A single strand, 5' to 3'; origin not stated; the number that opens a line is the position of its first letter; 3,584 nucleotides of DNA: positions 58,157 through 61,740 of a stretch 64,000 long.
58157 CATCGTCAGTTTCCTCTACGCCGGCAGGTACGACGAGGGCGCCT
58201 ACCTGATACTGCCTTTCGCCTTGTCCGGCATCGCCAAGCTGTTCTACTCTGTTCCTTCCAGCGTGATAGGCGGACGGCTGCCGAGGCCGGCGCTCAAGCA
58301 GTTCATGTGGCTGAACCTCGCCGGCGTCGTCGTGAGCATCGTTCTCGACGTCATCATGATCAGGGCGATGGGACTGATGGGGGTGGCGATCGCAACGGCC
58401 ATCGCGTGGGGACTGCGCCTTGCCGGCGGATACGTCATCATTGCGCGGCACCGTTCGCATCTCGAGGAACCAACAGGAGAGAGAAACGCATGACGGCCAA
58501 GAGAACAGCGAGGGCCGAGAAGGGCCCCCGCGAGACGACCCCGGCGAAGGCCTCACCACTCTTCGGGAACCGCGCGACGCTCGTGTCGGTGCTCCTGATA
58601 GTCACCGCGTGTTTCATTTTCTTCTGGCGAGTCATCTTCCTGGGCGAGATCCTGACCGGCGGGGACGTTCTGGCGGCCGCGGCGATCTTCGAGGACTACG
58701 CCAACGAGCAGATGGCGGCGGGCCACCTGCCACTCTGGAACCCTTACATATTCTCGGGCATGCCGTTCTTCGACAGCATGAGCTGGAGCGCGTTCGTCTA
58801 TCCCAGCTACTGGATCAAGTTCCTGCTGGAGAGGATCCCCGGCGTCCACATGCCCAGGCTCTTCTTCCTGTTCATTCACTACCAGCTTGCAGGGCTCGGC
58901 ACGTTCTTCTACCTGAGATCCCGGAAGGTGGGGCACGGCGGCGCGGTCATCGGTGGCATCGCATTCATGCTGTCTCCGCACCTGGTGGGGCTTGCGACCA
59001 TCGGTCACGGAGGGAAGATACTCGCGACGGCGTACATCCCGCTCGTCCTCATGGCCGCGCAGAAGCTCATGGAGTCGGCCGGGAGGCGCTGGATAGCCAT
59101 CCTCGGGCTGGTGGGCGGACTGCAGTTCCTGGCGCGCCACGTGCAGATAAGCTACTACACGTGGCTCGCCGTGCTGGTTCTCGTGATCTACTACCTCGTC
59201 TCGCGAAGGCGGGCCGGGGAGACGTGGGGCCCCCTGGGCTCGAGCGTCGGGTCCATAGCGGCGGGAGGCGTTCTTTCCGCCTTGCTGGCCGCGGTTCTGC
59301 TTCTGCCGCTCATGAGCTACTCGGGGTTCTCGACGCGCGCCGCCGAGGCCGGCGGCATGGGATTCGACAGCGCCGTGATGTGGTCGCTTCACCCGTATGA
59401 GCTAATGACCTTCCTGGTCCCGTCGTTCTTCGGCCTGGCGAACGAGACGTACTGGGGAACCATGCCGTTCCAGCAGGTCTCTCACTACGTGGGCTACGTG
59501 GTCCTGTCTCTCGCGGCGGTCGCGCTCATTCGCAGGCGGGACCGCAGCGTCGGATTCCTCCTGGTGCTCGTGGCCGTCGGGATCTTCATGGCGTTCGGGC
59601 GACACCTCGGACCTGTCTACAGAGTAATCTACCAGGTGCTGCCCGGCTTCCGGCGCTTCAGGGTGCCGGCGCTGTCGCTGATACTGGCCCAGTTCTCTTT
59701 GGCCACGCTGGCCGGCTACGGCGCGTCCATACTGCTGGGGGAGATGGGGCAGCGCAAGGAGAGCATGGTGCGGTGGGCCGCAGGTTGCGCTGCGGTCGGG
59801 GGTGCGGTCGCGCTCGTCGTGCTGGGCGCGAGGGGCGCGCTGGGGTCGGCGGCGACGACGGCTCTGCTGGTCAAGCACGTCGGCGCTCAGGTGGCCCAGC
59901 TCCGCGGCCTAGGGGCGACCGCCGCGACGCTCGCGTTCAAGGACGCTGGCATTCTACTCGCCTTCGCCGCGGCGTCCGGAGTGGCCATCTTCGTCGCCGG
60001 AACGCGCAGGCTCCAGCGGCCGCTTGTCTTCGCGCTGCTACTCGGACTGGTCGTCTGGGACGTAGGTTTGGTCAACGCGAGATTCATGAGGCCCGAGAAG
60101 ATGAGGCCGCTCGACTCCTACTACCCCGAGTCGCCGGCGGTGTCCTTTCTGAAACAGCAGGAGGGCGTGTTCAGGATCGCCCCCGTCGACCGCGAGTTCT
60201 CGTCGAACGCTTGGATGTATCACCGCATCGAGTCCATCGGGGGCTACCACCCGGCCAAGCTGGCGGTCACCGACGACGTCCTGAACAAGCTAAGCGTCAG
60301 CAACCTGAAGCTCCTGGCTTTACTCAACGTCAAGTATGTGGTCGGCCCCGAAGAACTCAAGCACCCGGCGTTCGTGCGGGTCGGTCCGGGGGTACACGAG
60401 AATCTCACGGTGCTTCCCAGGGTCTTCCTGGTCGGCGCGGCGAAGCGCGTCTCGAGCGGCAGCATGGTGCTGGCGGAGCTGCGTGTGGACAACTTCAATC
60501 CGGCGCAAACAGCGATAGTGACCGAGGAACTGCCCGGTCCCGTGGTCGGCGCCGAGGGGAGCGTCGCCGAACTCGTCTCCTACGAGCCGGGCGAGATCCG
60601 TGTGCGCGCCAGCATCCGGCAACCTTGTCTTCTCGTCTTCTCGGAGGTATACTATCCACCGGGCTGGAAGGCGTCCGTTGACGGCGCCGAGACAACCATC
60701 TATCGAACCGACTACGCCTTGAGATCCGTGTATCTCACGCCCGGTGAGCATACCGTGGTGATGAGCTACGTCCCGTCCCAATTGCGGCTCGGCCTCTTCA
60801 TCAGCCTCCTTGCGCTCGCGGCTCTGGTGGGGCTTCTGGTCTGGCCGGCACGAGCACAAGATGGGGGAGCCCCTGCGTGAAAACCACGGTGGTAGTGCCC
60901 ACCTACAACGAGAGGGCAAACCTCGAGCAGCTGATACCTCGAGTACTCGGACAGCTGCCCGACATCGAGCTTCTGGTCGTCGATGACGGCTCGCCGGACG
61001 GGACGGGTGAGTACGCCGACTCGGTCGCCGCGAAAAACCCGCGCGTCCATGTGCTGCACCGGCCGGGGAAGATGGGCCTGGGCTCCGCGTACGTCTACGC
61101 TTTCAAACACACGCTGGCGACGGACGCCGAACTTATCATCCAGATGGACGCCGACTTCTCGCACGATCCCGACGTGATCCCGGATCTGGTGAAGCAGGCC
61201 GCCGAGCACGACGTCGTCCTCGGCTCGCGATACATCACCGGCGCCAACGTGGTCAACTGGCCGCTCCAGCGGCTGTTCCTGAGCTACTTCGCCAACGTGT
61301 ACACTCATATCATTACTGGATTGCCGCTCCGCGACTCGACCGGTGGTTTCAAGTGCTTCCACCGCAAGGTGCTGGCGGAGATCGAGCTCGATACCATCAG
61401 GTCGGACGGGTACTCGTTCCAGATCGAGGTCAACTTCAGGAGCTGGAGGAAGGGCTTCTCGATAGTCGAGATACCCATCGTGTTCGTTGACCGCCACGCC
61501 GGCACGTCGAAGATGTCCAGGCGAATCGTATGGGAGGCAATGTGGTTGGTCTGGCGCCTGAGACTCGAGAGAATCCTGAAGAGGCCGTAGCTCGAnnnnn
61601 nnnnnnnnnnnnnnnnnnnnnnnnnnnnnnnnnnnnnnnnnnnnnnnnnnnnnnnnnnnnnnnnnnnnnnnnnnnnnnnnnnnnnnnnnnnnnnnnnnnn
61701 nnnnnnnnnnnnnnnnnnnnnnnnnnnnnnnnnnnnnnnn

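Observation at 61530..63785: Single polypeptide fusing a GT2 domain to a WbaP-type phosphoglycosyltransferase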

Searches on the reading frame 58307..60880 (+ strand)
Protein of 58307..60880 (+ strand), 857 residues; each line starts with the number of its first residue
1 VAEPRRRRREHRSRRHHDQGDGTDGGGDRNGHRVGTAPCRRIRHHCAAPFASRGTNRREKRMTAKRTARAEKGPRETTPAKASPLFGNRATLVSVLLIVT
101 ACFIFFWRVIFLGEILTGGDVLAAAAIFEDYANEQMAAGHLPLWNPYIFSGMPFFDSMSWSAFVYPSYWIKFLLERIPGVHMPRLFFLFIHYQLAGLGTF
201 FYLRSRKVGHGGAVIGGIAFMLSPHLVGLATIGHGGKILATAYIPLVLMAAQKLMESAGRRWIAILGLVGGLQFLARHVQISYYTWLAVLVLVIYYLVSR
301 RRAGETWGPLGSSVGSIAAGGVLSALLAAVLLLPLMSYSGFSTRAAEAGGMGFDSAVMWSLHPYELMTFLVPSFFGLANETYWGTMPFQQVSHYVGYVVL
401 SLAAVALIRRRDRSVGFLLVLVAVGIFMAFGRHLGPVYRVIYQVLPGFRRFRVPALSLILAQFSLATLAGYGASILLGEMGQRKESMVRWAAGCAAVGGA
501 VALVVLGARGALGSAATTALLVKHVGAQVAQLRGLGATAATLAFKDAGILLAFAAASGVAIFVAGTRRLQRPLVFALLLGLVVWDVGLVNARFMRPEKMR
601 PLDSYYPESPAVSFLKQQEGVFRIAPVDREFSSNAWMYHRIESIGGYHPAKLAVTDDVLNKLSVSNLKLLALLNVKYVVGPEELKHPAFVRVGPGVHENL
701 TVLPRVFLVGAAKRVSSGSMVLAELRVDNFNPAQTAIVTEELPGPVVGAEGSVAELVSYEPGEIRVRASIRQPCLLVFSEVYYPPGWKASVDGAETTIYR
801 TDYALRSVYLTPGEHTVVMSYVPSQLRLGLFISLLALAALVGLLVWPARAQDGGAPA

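Call 3: search_protein_families(library=pfam, proteins=[window:58307-60880:+], max_evalue=0.01)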
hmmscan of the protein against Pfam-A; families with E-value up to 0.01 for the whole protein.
window:58307-60880:+ (857 aa): 1 family
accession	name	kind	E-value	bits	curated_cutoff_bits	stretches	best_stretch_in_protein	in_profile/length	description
PF09586.16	YfhO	-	5.6e-16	58.5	28.5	2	779-833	781-835/835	Bacterial membrane protein YfhO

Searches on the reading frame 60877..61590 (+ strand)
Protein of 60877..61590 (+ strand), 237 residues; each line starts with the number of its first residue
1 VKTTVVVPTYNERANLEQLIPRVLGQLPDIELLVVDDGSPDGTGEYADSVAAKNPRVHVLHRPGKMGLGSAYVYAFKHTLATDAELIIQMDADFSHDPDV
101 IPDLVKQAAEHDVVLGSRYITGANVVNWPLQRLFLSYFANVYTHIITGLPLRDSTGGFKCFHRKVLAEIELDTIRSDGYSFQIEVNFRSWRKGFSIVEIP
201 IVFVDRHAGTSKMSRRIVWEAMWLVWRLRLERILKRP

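Call 3: search_protein_families(library=pfam, proteins=[window:60877-61590:+], max_evalue=0.01)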
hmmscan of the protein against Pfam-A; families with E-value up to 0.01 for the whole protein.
window:60877-61590:+ (237 aa): 4 families
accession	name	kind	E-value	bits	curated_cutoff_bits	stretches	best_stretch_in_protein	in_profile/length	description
PF00535.33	Glycos_transf_2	-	1.3e-34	120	23.3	1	4-169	1-167/168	Glycosyl transferase family 2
PF13641.12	Glyco_tranf_2_3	-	2.1e-07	31.6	27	1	3-205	3-210/230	Glycosyltransferase like family 2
PF10111.15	Glyco_tranf_2_2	-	0.0028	17.6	27.3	1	4-106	1-104/276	Glycosyltransferase like family 2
PF13506.12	Glyco_transf_21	-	0.0099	15.8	21.7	0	79-169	26-117/174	Glycosyl transferase family 21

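Call 4: search_protein_families(library=ncbifam, proteins=[window:60877-61590:+], max_evalue=0.01)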
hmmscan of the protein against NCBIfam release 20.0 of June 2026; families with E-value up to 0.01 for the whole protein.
window:60877-61590:+ (237 aa): 21 families
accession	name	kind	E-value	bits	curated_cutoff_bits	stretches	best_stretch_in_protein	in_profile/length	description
TIGR04182.1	glyco_TIGR04182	equivalog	3.2e-16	59.6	325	1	3-211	2-198/293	S-layer glycoprotein N-glycosyltransferase AglJ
NF047588.1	GlcsyltransPgfSStrep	equivalog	1.1e-15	57.7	500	1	1-169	1-167/308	glycosyltransferase PgfS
NF041391.1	DPhHxTase_Halo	equivalog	3.7e-14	52.2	375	1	9-210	3-190/213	dolichyl-phosphate hexose transferase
NF058614.1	PPMAGASynPpgS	equivalog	7.4e-14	51.7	370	1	4-200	3-193/226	polyprenyl-phospho-N-acetylgalactosaminyl synthase PpgS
NF007986.1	PRK10714.1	equivalog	1.6e-13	50.4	529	1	2-215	7-212/316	undecaprenyl-phosphate 4-deoxy-4-formamido-L-arabinose transferase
TIGR03937.1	PgaC_IcaA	equivalog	5.8e-13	48.6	422.3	1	3-111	47-153/407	poly-beta-1,6-N-acetyl-D-glucosamine synthase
TIGR03469.1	HpnB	hypoth_equivalog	7.5e-12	44.9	379.25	1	4-142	47-196/386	hopene-associated glycosyltransferase HpnB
NF045692.1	OglycostaseCruG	equivalog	3.6e-10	39.3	600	1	3-121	43-168/386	2'-O-glycosyltransferase CruG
TIGR04283.1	glyco_like_mftF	equivalog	1.3e-08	34.7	182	1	4-54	2-53/221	TIGR04283 family arsenosugar biosynthesis glycosyltransferase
NF041875.1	EPS_EpsD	equivalog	5.8e-08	32.5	370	1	5-117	3-115/325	exopolysaccharide biosynthesis glycosyltransferase EpsD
NF007482.0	PRK10073.1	equivalog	1.7e-07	30.6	423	1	3-112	8-114/334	glycosyltransferase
NF010496.0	PRK13915.1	equivalog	2.5e-06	26.8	262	1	3-106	33-140/307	glucosyl-3-phosphoglycerate synthase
NF047683.1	TeichurnBiosyTuaG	equivalog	3e-06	27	400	1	4-98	9-101/252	teichuronic acid biosynthesis protein TuaG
NF053846.1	glyco_with_XrtP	equivalog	3e-06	26.2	520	1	5-101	45-151/440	XrtP-associated glycosyltransferase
TIGR04242.1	nodulat_NodC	equivalog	5.5e-06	25.6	550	1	4-114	51-162/395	chitooligosaccharide synthase NodC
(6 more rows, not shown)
